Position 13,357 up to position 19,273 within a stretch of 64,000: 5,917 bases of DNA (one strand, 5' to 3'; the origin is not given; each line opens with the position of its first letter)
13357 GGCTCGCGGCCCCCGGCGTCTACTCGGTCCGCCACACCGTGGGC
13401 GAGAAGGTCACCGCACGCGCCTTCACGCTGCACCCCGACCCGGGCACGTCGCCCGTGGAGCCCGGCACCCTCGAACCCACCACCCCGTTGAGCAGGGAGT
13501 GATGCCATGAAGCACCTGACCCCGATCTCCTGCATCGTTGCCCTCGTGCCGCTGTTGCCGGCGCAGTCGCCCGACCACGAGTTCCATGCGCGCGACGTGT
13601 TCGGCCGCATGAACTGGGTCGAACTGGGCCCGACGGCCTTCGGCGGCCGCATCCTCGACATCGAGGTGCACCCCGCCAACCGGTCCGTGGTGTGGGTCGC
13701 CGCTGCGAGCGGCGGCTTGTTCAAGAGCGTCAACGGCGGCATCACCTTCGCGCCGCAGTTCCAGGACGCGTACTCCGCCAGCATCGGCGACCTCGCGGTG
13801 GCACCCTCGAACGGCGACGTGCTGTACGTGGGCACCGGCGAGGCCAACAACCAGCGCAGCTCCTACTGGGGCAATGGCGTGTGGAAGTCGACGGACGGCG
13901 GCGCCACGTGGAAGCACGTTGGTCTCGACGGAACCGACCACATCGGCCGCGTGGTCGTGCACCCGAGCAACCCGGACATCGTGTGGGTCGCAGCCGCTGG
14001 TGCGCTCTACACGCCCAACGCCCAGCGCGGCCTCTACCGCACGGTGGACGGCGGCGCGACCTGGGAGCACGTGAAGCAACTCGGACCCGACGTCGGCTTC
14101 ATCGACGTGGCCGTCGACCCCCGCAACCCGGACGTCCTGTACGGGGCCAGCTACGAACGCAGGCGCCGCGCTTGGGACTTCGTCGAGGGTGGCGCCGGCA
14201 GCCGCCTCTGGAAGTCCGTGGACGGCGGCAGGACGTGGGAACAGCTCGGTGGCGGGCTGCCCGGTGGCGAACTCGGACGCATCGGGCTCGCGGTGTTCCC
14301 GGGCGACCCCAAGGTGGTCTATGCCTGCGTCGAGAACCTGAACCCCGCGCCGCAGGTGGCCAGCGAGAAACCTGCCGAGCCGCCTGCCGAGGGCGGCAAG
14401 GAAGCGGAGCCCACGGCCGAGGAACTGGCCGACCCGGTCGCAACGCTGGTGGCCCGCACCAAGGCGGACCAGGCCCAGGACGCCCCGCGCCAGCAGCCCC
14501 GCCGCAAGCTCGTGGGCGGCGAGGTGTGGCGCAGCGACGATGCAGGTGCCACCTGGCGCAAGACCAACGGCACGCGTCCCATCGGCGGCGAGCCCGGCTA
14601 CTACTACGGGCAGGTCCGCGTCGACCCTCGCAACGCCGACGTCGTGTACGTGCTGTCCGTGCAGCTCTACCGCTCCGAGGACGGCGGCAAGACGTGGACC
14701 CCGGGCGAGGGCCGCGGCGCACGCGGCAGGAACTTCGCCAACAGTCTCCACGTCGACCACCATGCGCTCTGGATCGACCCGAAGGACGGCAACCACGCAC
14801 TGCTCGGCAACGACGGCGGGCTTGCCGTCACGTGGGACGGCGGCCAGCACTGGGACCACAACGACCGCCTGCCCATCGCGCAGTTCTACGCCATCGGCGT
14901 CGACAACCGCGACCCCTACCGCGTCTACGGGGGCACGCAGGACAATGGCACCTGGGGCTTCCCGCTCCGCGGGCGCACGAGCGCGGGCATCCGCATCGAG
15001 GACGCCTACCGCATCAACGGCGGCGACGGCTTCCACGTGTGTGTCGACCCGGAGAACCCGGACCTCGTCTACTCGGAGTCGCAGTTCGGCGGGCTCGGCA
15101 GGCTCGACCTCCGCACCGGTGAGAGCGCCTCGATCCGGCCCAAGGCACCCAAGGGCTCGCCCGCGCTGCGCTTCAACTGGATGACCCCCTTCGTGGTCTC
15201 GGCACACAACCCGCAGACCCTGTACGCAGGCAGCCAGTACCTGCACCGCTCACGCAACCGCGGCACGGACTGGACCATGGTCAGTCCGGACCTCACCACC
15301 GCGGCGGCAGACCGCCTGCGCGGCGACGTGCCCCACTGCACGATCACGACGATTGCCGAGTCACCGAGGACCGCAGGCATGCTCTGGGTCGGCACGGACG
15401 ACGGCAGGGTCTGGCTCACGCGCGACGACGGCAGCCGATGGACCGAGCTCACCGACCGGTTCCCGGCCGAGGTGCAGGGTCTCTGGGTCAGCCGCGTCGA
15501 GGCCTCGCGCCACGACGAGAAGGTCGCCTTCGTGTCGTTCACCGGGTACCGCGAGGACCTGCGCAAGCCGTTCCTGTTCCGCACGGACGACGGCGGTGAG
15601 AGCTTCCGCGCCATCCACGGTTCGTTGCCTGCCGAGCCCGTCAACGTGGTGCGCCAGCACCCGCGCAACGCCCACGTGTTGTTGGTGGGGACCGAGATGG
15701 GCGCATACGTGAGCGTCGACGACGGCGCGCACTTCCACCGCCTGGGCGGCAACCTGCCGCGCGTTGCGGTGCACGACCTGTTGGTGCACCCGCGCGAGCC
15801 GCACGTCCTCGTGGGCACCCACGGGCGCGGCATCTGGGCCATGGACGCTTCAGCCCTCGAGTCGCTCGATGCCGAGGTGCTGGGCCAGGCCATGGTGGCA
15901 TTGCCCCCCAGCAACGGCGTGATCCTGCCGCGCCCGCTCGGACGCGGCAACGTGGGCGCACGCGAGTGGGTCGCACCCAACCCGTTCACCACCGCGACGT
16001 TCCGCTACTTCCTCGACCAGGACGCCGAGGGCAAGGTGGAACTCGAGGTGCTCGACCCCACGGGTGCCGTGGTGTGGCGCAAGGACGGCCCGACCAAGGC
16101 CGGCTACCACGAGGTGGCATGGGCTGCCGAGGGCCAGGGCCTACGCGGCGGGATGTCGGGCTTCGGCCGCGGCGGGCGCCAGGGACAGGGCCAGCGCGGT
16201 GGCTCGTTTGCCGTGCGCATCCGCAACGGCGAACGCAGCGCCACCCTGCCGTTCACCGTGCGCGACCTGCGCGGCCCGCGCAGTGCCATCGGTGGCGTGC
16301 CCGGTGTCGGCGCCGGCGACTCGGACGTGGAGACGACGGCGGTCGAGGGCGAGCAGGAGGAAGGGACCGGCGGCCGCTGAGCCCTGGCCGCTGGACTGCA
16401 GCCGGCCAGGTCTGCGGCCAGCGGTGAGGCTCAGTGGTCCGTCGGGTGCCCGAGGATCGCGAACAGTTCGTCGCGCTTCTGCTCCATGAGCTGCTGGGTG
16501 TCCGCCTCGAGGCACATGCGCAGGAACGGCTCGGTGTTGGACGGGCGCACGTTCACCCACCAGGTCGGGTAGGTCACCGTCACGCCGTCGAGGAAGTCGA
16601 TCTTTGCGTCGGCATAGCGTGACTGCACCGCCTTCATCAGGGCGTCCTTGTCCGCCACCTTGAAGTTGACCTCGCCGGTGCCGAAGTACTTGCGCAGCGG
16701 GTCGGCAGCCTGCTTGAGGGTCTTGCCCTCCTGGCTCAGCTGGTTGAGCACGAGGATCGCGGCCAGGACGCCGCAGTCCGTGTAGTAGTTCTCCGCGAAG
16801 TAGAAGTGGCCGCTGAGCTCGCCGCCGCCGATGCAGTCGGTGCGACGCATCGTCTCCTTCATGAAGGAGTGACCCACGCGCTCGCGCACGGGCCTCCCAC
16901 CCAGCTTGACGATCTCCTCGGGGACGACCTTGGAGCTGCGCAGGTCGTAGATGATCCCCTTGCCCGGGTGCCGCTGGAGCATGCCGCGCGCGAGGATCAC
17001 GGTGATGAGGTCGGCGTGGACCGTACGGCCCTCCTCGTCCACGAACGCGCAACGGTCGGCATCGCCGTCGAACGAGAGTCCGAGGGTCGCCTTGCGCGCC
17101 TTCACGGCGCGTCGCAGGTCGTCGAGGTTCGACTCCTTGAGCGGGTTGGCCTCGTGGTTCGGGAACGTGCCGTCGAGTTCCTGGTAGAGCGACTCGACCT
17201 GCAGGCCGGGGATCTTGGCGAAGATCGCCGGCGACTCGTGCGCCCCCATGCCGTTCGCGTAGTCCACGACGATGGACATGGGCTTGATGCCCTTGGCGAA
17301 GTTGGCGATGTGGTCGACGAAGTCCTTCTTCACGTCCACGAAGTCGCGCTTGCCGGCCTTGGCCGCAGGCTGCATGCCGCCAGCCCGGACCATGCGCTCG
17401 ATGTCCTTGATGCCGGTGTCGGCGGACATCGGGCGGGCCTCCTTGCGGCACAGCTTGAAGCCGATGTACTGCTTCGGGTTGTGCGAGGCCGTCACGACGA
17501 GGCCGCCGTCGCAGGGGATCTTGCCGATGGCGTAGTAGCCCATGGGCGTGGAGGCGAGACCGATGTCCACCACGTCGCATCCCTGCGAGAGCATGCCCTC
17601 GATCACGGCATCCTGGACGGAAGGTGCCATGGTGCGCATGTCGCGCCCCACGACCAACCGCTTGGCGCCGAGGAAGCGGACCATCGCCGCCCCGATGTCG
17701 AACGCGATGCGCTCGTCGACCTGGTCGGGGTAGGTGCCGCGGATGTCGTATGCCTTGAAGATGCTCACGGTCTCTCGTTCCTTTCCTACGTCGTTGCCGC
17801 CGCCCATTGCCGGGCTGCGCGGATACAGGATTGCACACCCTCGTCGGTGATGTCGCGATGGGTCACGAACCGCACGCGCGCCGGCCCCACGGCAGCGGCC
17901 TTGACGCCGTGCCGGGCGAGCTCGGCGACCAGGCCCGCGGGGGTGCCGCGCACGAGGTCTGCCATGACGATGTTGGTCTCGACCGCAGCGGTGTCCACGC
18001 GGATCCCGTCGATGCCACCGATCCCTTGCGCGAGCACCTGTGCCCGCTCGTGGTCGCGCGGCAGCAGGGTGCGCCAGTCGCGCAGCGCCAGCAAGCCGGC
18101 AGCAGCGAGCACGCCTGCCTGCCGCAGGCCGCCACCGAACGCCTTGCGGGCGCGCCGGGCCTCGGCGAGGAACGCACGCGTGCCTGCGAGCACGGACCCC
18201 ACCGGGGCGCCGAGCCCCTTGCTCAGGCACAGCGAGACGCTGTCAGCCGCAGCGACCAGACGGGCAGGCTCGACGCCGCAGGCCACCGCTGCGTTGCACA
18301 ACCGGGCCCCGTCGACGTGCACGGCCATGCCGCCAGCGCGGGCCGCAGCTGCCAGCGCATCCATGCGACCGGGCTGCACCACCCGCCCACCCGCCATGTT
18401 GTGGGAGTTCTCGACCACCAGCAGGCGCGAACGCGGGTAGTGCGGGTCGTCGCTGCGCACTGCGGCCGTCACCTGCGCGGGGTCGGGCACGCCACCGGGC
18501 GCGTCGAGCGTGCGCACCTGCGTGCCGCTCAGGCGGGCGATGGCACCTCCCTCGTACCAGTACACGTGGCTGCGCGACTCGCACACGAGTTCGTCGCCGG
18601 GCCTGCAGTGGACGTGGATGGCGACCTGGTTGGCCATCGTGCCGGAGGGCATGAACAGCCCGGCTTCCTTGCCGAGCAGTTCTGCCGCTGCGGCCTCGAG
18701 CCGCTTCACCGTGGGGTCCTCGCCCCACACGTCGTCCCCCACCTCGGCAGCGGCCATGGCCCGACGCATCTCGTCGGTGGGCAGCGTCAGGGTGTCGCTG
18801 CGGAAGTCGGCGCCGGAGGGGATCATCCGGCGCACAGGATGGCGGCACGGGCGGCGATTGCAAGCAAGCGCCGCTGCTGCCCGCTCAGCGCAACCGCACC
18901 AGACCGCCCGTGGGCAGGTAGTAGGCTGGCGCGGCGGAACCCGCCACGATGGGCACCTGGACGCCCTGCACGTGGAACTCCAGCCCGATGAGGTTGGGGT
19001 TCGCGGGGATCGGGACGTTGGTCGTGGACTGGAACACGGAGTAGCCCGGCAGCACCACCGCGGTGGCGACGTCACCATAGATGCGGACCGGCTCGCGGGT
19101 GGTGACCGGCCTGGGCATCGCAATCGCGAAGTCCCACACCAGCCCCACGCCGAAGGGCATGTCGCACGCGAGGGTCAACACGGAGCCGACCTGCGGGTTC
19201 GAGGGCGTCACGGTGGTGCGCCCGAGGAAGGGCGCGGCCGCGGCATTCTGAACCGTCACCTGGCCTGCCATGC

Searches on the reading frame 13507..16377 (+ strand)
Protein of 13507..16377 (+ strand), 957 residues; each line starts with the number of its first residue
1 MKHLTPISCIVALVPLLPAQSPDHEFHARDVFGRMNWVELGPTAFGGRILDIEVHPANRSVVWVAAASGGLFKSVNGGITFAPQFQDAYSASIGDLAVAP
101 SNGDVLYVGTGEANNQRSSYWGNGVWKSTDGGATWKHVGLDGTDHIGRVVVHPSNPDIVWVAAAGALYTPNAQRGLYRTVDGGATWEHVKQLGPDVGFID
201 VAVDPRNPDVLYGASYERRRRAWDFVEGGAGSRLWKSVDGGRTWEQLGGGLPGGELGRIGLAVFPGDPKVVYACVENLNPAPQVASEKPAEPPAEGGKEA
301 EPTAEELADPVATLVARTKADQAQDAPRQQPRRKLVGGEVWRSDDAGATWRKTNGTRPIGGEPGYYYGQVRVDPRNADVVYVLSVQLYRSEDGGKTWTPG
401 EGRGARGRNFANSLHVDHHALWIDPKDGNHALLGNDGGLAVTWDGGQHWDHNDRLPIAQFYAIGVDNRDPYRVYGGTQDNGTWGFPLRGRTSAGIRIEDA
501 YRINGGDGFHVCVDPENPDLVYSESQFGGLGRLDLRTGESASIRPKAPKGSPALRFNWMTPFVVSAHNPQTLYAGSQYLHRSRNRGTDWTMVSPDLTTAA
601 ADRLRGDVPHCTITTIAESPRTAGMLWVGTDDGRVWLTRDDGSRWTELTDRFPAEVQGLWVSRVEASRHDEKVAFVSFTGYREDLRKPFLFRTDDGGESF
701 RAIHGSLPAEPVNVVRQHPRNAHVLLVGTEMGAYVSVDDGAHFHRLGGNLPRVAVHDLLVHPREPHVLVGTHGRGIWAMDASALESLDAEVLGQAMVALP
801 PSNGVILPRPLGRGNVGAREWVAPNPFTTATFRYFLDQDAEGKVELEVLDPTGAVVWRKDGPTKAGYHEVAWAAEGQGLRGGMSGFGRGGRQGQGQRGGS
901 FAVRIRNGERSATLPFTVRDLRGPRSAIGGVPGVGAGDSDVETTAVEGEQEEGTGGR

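Call 42: search_protein_families(library=pfam, proteins=[window:13507-16377:+], max_evalue=0.001)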
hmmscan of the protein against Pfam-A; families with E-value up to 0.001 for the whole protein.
window:13507-16377:+ (957 aa): 3 families
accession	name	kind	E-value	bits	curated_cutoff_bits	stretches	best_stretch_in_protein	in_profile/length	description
PF15902.12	Sortilin-Vps10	-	4.6e-25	88.7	33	2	125-247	3-112/446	Sortilin, neurotensin receptor 3,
PF02012.26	BNR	-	1.8e-08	33.6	27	0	388-398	1-11/12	BNR/Asp-box repeat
PF15899.11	BNR_6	-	3.6e-07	30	27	0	387-398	1-12/14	BNR-Asp box repeat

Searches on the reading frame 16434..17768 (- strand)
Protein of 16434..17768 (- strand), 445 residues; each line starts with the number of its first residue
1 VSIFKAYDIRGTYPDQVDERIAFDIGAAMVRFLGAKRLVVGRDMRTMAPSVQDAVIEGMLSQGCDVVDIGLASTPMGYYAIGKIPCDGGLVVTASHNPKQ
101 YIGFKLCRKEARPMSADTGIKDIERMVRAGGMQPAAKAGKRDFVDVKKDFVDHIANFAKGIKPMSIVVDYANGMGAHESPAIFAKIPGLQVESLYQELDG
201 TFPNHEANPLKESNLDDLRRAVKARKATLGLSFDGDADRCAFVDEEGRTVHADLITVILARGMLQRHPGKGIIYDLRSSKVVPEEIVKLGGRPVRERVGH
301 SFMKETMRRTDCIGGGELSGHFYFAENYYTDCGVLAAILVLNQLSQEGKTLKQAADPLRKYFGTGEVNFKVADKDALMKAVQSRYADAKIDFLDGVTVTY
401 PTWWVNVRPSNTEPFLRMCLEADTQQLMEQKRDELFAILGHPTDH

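Call 42: search_protein_families(library=pfam, proteins=[window:16434-17768:-], max_evalue=0.001)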
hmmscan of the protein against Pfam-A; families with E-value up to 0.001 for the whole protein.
window:16434-17768:- (445 aa): 4 families
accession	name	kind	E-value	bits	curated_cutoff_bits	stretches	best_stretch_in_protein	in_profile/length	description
PF02878.22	PGM_PMM_I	-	1.3e-32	112.8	22.5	1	3-128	3-132/138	Phosphoglucomutase/phosphomannomutase, alpha/beta/alpha domain I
PF02880.22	PGM_PMM_III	-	3.2e-21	76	20.7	1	253-360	3-114/115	Phosphoglucomutase/phosphomannomutase, alpha/beta/alpha domain III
PF02879.22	PGM_PMM_II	-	1e-20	74.6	29.3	1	149-247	2-103/103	Phosphoglucomutase/phosphomannomutase, alpha/beta/alpha domain II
PF00408.26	PGM_PMM_IV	-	6.9e-12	45.7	23.1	1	366-436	1-66/68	Phosphoglucomutase/phosphomannomutase, C-terminal domain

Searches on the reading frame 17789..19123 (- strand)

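Call 59: search_protein_families(library=pfam, proteins=[window:17789-19123:-], max_evalue=0.001)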
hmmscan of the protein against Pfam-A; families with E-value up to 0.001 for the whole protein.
window:17789-19123:- (445 aa): 3 families
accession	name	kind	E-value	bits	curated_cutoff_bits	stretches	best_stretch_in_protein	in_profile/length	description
PF01212.27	Beta_elim_lyase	-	6.3e-101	337.9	27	1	106-388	1-285/288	Beta-eliminating lyase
PF00155.27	Aminotran_1_2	-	1.6e-07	31.3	19.7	1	139-273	44-187/361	Aminotransferase class I and II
PF01053.26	Cys_Met_Meta_PP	-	0.00049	19.2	27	1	136-184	51-99/381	Cys/Met metabolism PLP-dependent enzyme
